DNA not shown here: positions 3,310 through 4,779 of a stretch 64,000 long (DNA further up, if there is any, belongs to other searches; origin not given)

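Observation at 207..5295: Non-canonical alpha-glucan/trehalose gene cluster (GH15 - GT4 - GH57 - DXD-GT-like) instead of classical glgABCP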

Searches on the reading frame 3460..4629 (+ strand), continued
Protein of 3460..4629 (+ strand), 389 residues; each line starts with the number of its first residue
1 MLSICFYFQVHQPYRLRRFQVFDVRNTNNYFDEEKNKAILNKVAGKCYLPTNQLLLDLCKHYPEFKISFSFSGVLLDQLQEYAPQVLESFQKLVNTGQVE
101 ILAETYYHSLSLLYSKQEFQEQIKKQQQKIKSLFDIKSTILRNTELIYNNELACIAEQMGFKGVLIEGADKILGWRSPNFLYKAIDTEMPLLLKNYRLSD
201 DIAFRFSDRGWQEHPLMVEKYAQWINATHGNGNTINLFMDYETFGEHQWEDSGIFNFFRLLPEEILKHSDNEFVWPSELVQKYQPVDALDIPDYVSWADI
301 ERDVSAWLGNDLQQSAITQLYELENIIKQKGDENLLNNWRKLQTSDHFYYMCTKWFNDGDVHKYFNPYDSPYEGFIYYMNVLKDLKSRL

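Call 74: fold_search(model_id=the predicted structure, library=pdb)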
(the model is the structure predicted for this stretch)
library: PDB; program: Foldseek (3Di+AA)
matches with E <= 10: 753; with E <= 0.001: 105
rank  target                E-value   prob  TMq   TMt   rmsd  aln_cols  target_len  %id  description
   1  1k1x_A                3.6e-17  1.00  0.62  0.39  14.1       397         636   16  Crystal structure of 4-alpha-glucanotransferase from thermococcus litoralis (released 2003-06-17)
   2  1k1w                  8.7e-16  1.00  0.58  0.37  14.1       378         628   16  Crystal structure of 4-alpha-glucanotransferase from thermococcus litoralis (released 2003-06-17)
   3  1k1x_B                1.0e-15  1.00  0.61  0.39  13.7       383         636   16  Crystal structure of 4-alpha-glucanotransferase from thermococcus litoralis (released 2003-06-17)
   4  7e1y_A                3.9e-13  1.00  0.64  0.48   8.7       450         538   14  Staphylothermus marinus amylopullulanase -SmApu (released 2022-02-09)
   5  5wu7_A                8.3e-13  1.00  0.68  0.52   5.6       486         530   14  Crystal structure of GH57-type branching enzyme from hyperthermophilic archaeon Pyrococcus horikoshii (released 2017-03-08)
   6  9jlr_D                2.4e-12  1.00  0.72  0.59   4.4       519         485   13  Crystal structure of GH57 family amylopullulanase from Aquifex aeolicus mutant E256Q in complex with maltopentaose (released 2025-06-04)
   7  2b5d                  2.9e-12  1.00  0.63  0.49   7.9       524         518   14  Crystal structure of the novel alpha-amylase AmyC from Thermotoga maritima (released 2006-03-07)
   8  9jlq_D                3.4e-12  1.00  0.69  0.57   5.5       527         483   13  Crystal structure of GH57 family amylopullulanase from Aquifex aeolicus wild type apo (released 2025-06-04)
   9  3p0b                  4.6e-12  1.00  0.69  0.54   6.2       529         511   14  Thermus thermophilus family GH57 branching enzyme: crystal structure, mechanism of action and products formed (released 2010-10-20)
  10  1ufa                  4.6e-12  1.00  0.68  0.54   7.4       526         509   14  Crystal structure of TT1467 from Thermus thermophilus HB8 (released 2003-11-28)
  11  9jlq_C                7.8e-12  1.00  0.69  0.57   4.7       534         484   13  Crystal structure of GH57 family amylopullulanase from Aquifex aeolicus wild type apo (released 2025-06-04)
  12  5wu7_B                1.1e-11  1.00  0.65  0.49   6.0       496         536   16  Crystal structure of GH57-type branching enzyme from hyperthermophilic archaeon Pyrococcus horikoshii (released 2017-03-08)
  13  9jlt_B                2.0e-11  1.00  0.72  0.60   3.9       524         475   14  GH57 family amylopullulanase D352N mutant from Aquifex aeolicus complex with alpha-cyclodextrin (released 2025-06-04)
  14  9kyq_B                2.2e-11  1.00  0.72  0.60   3.9       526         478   14  GH57 family amylopullulanase from Aquifex aeolicus wild type co-crystallize with gama-cyclodextrin (released 2025-06-04)
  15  3n8t                  2.5e-11  1.00  0.66  0.48   6.0       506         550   13  Native structure of TK1436, a GH57 branching enzyme from hyperthermophilic archaeon Thermococcus kodakaraensis (released 2010-10-27)
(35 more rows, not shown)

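Call 81: search_protein_families(library=pfam, proteins=[L018:11081-12949:+, L077:9231-11048:+, L026:5317-6258:+, L031:4000-4638:-, L023:275-592:+, L037:4486-5535:+], max_evalue=0.001)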
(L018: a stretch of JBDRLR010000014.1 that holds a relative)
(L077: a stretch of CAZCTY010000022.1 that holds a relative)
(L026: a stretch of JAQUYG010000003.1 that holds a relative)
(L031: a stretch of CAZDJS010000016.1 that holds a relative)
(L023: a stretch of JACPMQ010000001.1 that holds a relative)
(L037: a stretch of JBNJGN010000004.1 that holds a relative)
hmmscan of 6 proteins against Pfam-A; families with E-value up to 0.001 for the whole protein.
L018:11081-12949:+ (623 aa): 1 family
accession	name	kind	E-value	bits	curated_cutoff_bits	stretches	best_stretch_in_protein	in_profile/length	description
PF06202.20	GDE_C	-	2.4e-33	116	21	1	262-603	12-366/367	Amylo-alpha-1,6-glucosidase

L077:9231-11048:+ (606 aa): 6 families
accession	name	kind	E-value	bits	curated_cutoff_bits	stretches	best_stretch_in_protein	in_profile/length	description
PF05693.19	Glycogen_syn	-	2.3e-153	512.6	27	1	24-606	1-589/639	Glycogen synthase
PF08323.17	Glyco_transf_5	-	2e-12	47.8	22.7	1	25-256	5-224/239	Starch synthase catalytic domain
PF00534.26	Glycos_transf_1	-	1.5e-10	41.3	26.4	1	481-556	85-157/172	Glycosyl transferases group 1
PF13692.12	Glyco_trans_1_4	-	1.1e-08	35.8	27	1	481-554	69-139/142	Glycosyl transferases group 1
PF20706.3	GT4-conflict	-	3.9e-06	26.5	26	0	486-564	279-361/385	Family 4 Glycosyltransferase in conflict systems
PF13439.12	Glyco_transf_4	-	0.00095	19.7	28.5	0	148-275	60-169/170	Glycosyltransferase Family 4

L026:5317-6258:+ (314 aa): 6 families
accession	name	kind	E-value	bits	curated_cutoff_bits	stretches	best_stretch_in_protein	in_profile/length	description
PF01087.27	GalP_UDP_transf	-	1.4e-19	71.7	22.1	1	10-170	20-184/184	Galactose-1-phosphate uridyl transferase, N-terminal domain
PF16268.10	DUF4921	-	1.4e-16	60.9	28.5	1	104-307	185-388/425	Domain of unknown function (DUF4921)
PF01230.28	HIT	-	1.1e-12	48.8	21.5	1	196-279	2-91/98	HIT domain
PF11969.13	DcpS_C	-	2.1e-12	47.9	24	1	186-280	1-99/114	Scavenger mRNA decapping enzyme C-term binding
PF16285.10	DUF4931_N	-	1.1e-10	42.1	24.1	1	97-165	52-120/124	Domain of unknown function (DUF4931) N-terminal domain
PF02744.22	GalP_UDP_tr_C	-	1.1e-06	29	29.2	1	194-282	23-119/165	Galactose-1-phosphate uridyl transferase, C-terminal domain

L031:4000-4638:- (213 aa): 2 families
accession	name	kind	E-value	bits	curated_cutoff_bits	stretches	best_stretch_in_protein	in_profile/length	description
PF13412.12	HTH_24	-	6.3e-05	22.9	21.9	1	11-54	5-48/48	Winged helix-turn-helix DNA-binding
PF13601.12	HTH_34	-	0.00013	22.5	27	1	10-74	1-63/80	Winged helix DNA-binding domain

L023:275-592:+ (106 aa): 2 families
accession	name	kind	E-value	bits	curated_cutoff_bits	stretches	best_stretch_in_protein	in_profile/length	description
PF01022.26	HTH_5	-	1.7e-05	25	22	1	14-58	2-46/47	Bacterial regulatory protein, arsR family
PF14947.12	HTH_45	-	2.2e-05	24.8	25.5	1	9-79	1-66/77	Winged helix-turn-helix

L037:4486-5535:+ (350 aa): 1 family
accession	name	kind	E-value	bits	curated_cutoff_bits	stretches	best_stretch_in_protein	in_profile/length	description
PF01594.21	AI-2E_transport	-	1.9e-40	139.5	34.3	1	11-339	4-326/327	AI-2E family transporter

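Call 91: search_protein_families(library=pfam, proteins=[L008:14-820:+, L008:867-1844:+, L008:1858-2502:+, L008:2612-2872:+], max_evalue=0.001)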
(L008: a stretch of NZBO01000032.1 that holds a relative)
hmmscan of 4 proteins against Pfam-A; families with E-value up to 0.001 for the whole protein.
L008:14-820:+ (268 aa): 0 families

L008:867-1844:+ (325 aa): 0 families

L008:1858-2502:+ (214 aa): 0 families

L008:2612-2872:+ (86 aa): 3 families
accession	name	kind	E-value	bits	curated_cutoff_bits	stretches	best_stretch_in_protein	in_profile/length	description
PF00462.30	Glutaredoxin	-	1.3e-19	70.6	22.9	1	14-72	1-59/60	Glutaredoxin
PF13417.12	GST_N_3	-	2e-05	25.3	22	1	17-74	2-58/75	Glutathione S-transferase, N-terminal domain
PF13409.12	GST_N_2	-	0.00014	22.8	25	1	21-74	1-58/70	Glutathione S-transferase, N-terminal domain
